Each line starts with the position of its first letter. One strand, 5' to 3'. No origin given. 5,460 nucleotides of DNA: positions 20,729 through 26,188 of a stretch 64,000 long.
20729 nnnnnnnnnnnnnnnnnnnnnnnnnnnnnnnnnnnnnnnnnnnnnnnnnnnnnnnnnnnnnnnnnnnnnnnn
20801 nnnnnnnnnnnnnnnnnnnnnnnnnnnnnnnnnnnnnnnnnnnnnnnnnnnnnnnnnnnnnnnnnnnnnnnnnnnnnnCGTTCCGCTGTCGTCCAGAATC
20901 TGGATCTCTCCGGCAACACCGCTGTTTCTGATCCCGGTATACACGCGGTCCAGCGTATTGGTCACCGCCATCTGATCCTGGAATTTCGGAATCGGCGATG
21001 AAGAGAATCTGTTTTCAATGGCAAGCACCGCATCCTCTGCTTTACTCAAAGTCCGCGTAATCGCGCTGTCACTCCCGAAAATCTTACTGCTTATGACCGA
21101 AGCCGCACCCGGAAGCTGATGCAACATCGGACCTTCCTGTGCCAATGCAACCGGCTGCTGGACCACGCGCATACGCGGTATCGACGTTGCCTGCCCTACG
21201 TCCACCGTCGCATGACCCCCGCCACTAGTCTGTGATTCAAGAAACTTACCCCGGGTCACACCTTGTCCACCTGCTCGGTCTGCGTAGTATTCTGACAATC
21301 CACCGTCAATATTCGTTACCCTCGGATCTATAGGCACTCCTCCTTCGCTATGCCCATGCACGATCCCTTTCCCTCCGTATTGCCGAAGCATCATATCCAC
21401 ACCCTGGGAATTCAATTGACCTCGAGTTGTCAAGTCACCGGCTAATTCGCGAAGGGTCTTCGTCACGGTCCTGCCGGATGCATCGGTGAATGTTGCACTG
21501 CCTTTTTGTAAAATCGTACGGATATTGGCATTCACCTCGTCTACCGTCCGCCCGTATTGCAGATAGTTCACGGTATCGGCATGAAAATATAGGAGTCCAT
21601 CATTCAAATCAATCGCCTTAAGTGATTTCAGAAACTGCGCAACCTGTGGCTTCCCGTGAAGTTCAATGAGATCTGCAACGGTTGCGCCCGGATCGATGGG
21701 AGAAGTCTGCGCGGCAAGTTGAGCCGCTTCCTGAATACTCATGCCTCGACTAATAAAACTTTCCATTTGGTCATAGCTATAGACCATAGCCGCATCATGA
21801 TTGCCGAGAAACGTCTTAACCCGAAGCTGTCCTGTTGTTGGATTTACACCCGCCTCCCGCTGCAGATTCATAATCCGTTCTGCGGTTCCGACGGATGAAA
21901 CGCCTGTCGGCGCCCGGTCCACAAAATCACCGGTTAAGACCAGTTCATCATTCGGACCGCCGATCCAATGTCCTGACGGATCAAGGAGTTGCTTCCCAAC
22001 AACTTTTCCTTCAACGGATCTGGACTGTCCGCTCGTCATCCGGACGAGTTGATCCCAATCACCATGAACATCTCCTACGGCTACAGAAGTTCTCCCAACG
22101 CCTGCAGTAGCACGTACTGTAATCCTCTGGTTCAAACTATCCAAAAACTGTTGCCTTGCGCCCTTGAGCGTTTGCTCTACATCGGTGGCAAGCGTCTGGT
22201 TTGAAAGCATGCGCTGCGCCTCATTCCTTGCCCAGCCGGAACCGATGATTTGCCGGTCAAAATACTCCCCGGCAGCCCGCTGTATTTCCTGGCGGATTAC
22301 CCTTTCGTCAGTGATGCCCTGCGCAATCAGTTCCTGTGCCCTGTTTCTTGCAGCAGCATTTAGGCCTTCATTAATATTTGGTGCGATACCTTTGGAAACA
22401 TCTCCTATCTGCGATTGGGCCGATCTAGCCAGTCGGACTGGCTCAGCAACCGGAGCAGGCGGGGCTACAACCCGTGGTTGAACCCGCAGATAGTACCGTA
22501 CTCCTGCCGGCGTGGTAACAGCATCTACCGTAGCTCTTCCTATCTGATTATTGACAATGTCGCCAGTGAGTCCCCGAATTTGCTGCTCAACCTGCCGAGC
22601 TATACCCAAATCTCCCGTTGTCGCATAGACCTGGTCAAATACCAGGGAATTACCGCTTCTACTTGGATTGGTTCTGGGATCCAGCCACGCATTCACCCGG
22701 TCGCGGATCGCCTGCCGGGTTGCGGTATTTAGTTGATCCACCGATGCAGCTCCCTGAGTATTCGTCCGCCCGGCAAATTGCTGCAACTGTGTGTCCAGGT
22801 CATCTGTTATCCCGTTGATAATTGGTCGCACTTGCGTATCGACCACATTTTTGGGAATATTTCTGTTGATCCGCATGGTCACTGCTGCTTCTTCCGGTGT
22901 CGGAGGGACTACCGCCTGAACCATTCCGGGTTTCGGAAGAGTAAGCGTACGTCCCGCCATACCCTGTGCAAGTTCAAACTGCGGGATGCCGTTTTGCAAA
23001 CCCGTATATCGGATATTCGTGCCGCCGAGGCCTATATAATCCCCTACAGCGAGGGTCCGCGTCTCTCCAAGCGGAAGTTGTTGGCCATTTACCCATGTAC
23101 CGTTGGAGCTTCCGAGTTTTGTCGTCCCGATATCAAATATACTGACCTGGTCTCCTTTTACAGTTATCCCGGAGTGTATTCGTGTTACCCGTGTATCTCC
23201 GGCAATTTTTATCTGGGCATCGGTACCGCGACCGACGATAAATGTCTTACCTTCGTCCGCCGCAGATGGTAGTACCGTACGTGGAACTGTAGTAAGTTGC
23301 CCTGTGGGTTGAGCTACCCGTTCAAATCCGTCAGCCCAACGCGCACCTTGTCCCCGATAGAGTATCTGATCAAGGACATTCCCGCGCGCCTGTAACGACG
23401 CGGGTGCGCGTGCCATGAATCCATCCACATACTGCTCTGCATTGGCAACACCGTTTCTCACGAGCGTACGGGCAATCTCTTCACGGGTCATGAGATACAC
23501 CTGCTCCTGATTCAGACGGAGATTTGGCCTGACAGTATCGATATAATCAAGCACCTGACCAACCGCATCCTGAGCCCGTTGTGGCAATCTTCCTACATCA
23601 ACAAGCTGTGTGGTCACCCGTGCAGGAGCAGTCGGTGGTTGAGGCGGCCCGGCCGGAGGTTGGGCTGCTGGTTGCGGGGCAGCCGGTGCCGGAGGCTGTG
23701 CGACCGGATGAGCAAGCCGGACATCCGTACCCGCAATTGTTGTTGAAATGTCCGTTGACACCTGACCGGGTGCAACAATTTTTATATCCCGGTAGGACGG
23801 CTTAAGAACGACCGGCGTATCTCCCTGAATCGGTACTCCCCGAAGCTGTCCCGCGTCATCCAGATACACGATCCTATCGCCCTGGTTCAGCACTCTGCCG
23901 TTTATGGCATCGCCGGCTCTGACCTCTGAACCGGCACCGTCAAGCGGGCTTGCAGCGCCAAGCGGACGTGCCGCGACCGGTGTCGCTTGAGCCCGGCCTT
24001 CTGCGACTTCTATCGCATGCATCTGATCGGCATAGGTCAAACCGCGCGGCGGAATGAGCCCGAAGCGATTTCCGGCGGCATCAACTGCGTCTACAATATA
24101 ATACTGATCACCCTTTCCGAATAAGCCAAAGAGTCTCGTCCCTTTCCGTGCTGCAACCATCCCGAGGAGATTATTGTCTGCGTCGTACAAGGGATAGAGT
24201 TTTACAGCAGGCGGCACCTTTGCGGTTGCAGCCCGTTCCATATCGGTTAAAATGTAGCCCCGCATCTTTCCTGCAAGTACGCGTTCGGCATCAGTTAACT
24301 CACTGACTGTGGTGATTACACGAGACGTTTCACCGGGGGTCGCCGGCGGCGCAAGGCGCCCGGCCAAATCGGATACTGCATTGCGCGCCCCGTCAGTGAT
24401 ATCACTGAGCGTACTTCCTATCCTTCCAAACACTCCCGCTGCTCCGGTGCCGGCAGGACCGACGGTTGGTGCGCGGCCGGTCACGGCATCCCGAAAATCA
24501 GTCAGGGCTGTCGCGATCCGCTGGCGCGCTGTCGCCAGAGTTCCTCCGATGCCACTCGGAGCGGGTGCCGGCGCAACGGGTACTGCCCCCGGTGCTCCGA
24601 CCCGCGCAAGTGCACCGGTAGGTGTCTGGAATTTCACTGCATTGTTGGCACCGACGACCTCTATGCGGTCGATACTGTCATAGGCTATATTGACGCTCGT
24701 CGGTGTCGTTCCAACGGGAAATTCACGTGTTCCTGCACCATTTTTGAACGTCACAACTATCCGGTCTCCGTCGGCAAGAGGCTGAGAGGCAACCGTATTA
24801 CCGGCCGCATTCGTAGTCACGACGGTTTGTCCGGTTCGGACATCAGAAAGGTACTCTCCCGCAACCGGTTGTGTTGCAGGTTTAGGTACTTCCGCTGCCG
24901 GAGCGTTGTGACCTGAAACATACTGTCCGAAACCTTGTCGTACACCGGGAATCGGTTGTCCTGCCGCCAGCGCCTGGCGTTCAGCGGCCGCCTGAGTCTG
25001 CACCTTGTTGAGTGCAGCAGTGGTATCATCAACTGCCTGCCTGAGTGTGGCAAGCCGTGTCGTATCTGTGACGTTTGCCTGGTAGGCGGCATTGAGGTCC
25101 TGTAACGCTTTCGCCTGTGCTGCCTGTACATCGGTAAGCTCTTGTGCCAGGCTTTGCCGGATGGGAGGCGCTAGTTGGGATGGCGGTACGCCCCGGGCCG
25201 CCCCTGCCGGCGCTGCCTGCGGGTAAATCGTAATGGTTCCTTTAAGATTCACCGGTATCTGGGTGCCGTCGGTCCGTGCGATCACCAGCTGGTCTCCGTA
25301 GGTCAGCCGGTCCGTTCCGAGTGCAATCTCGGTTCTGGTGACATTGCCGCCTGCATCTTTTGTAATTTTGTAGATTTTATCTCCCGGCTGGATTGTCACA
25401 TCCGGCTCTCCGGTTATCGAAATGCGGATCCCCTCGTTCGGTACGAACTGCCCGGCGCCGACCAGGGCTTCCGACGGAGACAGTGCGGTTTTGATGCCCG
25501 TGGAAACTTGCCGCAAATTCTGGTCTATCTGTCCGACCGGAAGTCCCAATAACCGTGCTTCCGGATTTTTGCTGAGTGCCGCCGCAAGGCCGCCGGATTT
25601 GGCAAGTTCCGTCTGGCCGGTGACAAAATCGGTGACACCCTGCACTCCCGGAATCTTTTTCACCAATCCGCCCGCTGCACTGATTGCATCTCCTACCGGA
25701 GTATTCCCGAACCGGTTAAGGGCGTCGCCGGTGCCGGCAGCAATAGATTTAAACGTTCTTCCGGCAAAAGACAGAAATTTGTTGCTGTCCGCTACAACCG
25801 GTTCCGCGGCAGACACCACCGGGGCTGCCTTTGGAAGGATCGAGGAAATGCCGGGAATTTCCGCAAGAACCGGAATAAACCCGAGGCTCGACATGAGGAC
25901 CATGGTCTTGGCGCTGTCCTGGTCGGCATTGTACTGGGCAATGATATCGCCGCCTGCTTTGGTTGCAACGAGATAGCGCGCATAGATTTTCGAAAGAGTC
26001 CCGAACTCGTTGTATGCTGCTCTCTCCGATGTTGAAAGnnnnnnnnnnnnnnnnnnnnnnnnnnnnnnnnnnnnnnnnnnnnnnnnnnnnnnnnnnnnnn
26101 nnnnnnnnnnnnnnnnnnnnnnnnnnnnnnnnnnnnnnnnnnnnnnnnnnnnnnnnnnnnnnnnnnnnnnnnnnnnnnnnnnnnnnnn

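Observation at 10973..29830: Giant 6.3k-residue anchored surface protein combining signalling, protease and glycoside-hydrolase modules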

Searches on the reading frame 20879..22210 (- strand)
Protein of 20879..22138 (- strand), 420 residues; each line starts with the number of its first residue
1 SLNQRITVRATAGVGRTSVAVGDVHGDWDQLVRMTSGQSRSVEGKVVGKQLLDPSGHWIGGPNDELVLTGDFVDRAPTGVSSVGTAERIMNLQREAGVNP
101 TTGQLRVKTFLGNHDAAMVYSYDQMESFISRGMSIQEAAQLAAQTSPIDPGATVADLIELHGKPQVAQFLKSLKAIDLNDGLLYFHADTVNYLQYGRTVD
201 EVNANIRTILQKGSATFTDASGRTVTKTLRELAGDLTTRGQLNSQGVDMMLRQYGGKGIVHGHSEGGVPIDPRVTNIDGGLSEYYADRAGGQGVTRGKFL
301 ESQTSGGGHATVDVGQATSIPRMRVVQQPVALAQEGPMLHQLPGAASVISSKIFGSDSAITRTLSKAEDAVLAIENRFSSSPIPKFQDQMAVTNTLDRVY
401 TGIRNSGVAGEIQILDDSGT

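Call 26: search_protein_families(library=pfam, proteins=[window:20879-22138:-], max_evalue=1)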
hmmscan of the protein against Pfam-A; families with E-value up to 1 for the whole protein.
window:20879-22138:- (420 aa): 1 family
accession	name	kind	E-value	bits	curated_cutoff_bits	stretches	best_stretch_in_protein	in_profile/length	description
PF00149.33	Metallophos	-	2.3e-07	31.9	21.5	1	19-264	4-188/191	Calcineurin-like phosphoesterase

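Call 34: search_protein_families(library=ncbifam, proteins=[window:21131-22210:-], max_evalue=1)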
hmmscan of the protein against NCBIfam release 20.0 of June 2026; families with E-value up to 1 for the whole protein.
window:21131-22210:- (360 aa): 1 family
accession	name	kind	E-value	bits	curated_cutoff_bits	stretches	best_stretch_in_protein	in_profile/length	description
NF001204.0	PRK00166.1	equivalog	0.028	13.7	176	1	87-149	29-77/276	symmetrical bis(5'-nucleosyl)-tetraphosphatase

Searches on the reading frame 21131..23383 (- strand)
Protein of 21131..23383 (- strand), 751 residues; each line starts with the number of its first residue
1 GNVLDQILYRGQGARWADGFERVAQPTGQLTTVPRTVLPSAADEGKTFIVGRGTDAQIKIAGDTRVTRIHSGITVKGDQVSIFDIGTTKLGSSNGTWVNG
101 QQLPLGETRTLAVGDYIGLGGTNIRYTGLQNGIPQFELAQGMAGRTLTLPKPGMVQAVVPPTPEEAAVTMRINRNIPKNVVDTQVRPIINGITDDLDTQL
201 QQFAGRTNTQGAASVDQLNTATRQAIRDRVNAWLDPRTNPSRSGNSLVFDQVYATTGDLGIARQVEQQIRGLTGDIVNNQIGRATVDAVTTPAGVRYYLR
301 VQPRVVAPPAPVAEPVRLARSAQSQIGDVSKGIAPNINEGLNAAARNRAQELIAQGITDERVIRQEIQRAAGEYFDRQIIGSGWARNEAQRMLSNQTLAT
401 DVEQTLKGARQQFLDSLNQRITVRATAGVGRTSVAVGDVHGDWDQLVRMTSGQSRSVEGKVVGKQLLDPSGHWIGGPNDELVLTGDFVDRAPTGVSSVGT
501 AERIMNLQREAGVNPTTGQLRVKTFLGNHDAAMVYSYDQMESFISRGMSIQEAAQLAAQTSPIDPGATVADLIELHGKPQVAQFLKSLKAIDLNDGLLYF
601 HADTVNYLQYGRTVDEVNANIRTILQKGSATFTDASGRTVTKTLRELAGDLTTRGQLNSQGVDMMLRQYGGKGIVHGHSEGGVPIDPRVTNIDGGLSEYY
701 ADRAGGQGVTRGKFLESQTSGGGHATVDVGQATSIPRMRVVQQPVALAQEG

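Call 18: find_related_loci(query=window:21131-23383:-, collection=genome_contigs, flank=10000)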
Query window:21131-23383:- (751 aa) in genome_contigs; peptide patterns used: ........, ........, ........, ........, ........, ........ (x = any residue, [..] = any of these).
366 stretches matched a pattern; 153 encode a relative of the query (tblastn E <= 1e-3); the best 80 are kept; 80 distinct loci.
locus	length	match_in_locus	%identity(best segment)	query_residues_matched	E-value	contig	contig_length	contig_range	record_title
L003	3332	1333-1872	46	42-129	3e-10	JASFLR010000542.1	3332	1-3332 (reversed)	MAG: Anaerolineae bacterium isolate D0817M12metaG_sub_Bin_293 D0817M12metaG_FD_scaffold_2120_c1, whole genome shotgun se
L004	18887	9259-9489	40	27-117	9e-10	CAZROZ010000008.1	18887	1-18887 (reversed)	MAG TPA_asm: uncultured Lachnospiraceae bacterium isolate SRP314395_co1_172 genome assembly, contig: NODE_2569_length_18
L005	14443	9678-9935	38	46-145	3e-9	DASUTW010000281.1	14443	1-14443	MAG TPA_asm: Actinomycetota bacterium isolate SMAG_U1773 k141_1260825, whole genome shotgun sequence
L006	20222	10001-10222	43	46-126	5e-9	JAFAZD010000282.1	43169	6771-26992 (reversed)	MAG: Armatimonadota bacterium isolate CP_BM_RX_R8_32 BM_RX_R8_k147_1719294, whole genome shotgun sequence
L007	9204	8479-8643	42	63-124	1e-7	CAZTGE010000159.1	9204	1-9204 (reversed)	MAG TPA_asm: uncultured candidatus Brocadiaceae bacterium isolate SRP252850_co1_137 genome assembly, contig: NODE_14446_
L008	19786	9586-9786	38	48-120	1e-7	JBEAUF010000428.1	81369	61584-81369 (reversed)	MAG: Planctomycetota bacterium isolate NASQAN2011_177_B_bin.12 scaffold_622461, whole genome shotgun sequence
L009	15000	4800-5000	41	50-124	1e-7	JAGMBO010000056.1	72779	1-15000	MAG: Candidatus Eisenbacteria bacterium isolate RS_16_23 ZL425.bin.23.fa_56, whole genome shotgun sequence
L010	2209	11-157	52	50-103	2e-7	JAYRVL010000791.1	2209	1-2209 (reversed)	MAG: Anaerolineae bacterium isolate NJ_NJASGE3bin.1 k141_1504508, whole genome shotgun sequence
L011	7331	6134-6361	38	45-129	3e-7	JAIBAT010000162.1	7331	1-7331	MAG: Candidatus Sumerlaeaceae bacterium isolate SSF23 NODE_219687_length_7331_cov_5.114797, whole genome shotgun sequenc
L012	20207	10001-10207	45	44-120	4e-7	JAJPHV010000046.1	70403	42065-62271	MAG: Chloroflexota bacterium isolate Centralia_MAG_208 k107_22825691, whole genome shotgun sequence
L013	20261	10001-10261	37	47-136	5e-7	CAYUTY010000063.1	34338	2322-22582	MAG TPA_asm: uncultured Anaerolineaceae bacterium isolate binchicken_co322_166 genome assembly, contig: NODE_2092_length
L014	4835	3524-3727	34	50-125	7e-7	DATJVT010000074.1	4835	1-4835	MAG TPA_asm: Terriglobia bacterium isolate SMAG_U15080 k141_716876, whole genome shotgun sequence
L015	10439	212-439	37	36-124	7e-7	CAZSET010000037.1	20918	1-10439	MAG TPA_asm: uncultured candidatus Brocadiaceae bacterium isolate binchicken_co262_380 genome assembly, contig: NODE_263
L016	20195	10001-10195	42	48-121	6e-7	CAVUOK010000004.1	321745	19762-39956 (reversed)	MAG: uncultured Actinomycetes bacterium isolate MFD04212.bin.2.126 genome assembly, contig: contig_16439, whole genome s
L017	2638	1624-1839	36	48-125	7e-7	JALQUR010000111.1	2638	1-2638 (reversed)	MAG: Planctomycetaceae bacterium isolate DJN.30 DJN_573821, whole genome shotgun sequence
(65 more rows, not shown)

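Call 19: find_homologous_proteins(query=window:21131-23383:-, max_evalue=0.001)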
Query window:21131-23383:- (751 aa): 2 proteins with E <= 0.001 among 8000 candidates.
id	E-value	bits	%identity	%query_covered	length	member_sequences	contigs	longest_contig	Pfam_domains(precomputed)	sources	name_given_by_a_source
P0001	3.0e-9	54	36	13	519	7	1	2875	PF13365.13,PF00498.32,PF16697.11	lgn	-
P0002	1.3e-6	45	35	11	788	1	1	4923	PF00498.32,PF07992.21,PF00070.34,PF16697.11,PF13738.13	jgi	jgi:pSer/pThr/pTyr-binding forkhead associated (FHA) protein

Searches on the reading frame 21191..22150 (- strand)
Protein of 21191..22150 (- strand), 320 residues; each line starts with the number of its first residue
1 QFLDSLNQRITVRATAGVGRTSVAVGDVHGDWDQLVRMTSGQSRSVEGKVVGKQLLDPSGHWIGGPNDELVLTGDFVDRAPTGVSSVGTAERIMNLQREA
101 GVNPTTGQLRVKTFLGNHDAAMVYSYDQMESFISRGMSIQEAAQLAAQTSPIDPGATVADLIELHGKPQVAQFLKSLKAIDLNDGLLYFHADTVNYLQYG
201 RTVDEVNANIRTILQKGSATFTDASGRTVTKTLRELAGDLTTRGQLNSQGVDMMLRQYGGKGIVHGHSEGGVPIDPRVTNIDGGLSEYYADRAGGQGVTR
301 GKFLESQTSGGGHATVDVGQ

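Call 75: search_solved_structures(query=window:21191-22150:-, max_evalue=10, show_alignments=2)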
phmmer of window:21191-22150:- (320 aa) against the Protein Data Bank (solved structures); distinct sequences matched with E-value up to 10: 1.
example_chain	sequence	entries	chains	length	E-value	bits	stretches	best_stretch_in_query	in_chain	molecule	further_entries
7oyc_i2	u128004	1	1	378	0.71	12.5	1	227-296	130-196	HABP4_PAI-RBP1 domain-containing protein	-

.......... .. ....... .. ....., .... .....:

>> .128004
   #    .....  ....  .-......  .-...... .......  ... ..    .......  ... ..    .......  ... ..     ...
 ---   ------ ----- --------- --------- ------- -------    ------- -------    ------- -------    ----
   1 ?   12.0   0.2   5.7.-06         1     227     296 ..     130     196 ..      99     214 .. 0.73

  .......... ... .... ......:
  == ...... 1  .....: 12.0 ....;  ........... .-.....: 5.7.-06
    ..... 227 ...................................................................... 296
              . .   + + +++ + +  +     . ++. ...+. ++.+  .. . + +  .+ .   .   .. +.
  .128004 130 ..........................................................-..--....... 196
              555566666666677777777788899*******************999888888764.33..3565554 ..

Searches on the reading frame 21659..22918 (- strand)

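Call 26: search_protein_families(library=pfam, proteins=[window:21659-22918:-], max_evalue=1)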
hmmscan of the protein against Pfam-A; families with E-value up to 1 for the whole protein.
window:21659-22918:- (420 aa): 4 families
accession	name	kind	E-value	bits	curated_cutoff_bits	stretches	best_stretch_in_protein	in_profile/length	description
PF00149.33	Metallophos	-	3.1e-05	24.9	21.5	1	279-381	4-72/191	Calcineurin-like phosphoesterase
PF07499.19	RuvA_C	-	0.031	15.2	24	0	228-254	14-42/47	RuvA, C-terminal domain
PF05092.17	PIF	-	0.25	10.5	25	1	15-81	290-355/522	Per os infectivity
PF25747.1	T5_p143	-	0.41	10.7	27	0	11-44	46-79/255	Bacteriophage T5 tail completion protein p143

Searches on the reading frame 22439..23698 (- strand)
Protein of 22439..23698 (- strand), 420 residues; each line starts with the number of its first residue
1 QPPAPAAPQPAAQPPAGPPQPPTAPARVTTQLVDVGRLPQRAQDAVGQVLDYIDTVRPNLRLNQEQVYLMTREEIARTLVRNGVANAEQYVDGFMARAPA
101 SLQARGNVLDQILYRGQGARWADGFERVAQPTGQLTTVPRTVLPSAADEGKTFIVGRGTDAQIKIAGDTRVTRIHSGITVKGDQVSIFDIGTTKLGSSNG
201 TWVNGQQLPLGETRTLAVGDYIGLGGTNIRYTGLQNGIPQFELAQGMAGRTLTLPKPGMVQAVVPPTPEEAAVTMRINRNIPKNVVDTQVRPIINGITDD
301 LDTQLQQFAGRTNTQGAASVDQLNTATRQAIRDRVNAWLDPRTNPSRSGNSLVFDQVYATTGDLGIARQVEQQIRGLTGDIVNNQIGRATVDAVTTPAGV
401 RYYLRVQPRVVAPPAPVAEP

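Call 26: search_protein_families(library=pfam, proteins=[window:22439-23698:-], max_evalue=1)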
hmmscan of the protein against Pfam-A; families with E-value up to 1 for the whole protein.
window:22439-23698:- (420 aa): 6 families
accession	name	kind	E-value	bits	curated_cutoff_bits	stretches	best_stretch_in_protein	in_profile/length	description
PF00498.31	FHA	-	8.3e-11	42.6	20.7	1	154-225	2-67/67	FHA domain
PF16697.10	Yop-YscD_cpl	-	4.6e-05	24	33.2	1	150-228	16-87/94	Inner membrane component of T3SS, cytoplasmic domain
PF05092.17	PIF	-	0.16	11.1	25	1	272-341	287-355/522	Per os infectivity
PF12200.13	DUF3597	-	0.18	12.8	29.8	1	5-84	23-100/127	Domain of unknown function (DUF3597)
PF13780.11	DUF4176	-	0.23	12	25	1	29-85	14-67/74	Domain of unknown function (DUF4176)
PF21275.2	Thi_PPkinase_C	-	0.25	11.7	27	1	179-202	14-37/69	Thiamin pyrophosphokinase, substrate-binding domain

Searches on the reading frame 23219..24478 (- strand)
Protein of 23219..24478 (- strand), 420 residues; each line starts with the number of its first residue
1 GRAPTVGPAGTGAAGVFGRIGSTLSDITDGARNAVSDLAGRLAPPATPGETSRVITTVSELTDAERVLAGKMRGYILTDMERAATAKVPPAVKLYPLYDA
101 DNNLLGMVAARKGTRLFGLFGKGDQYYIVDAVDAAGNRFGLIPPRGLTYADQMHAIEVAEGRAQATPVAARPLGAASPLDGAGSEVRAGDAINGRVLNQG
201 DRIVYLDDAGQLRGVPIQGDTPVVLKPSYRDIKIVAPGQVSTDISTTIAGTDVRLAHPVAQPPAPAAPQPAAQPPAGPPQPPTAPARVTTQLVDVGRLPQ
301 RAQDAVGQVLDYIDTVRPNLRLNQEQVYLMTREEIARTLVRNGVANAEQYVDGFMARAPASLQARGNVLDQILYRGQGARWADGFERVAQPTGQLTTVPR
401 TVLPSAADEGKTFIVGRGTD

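Call 26: search_protein_families(library=pfam, proteins=[window:23219-24478:-], max_evalue=1)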
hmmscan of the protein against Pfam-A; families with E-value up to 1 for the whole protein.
window:23219-24478:- (420 aa): 2 families
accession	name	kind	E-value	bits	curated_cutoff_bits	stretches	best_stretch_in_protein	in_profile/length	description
PF12200.13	DUF3597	-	0.013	16.4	29.8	1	244-344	5-100/127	Domain of unknown function (DUF3597)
PF13780.11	DUF4176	-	0.26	11.8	25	1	289-345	14-67/74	Domain of unknown function (DUF4176)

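Call 96: search_protein_families(library=phrogs, proteins=[window:23219-24478:-], max_evalue=0.01)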
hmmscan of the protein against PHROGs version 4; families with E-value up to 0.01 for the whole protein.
window:23219-24478:- (420 aa): 0 families

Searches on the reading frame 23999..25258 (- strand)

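Call 26: search_protein_families(library=pfam, proteins=[window:23999-25258:-], max_evalue=1)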
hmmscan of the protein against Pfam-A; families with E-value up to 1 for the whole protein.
window:23999-25258:- (420 aa): 2 families
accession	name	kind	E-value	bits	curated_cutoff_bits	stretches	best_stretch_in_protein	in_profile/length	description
PF11259.13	DUF3060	-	0.018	15.2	23.1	1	190-214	25-49/58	Protein of unknown function (DUF3060)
PF14966.11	DNA_repr_REX1B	-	0.12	13.4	24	1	37-97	2-61/94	DNA repair REX1-B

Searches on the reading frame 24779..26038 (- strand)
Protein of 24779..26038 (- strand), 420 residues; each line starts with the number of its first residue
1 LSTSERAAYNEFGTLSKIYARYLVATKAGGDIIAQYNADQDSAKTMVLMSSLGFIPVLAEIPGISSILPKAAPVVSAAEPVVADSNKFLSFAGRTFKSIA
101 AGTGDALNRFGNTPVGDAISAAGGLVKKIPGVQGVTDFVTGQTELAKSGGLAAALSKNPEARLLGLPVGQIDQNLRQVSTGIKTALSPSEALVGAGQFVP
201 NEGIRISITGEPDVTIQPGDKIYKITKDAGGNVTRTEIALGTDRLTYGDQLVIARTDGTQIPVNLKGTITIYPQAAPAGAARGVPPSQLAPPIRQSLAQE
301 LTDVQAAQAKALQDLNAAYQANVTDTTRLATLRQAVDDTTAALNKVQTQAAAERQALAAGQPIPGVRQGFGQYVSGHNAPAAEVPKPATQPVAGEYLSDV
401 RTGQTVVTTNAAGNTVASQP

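Call 26: search_protein_families(library=pfam, proteins=[window:24779-26038:-], max_evalue=1)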
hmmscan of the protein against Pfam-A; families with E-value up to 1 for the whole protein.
window:24779-26038:- (420 aa): 1 family
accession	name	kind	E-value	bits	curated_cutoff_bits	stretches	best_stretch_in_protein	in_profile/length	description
PF14966.11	DNA_repr_REX1B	-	0.091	13.8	24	1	297-357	2-61/94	DNA repair REX1-B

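Call 96: search_protein_families(library=phrogs, proteins=[window:24779-26038:-], max_evalue=0.01)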
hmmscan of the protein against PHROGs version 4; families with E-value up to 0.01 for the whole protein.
window:24779-26038:- (420 aa): 0 families
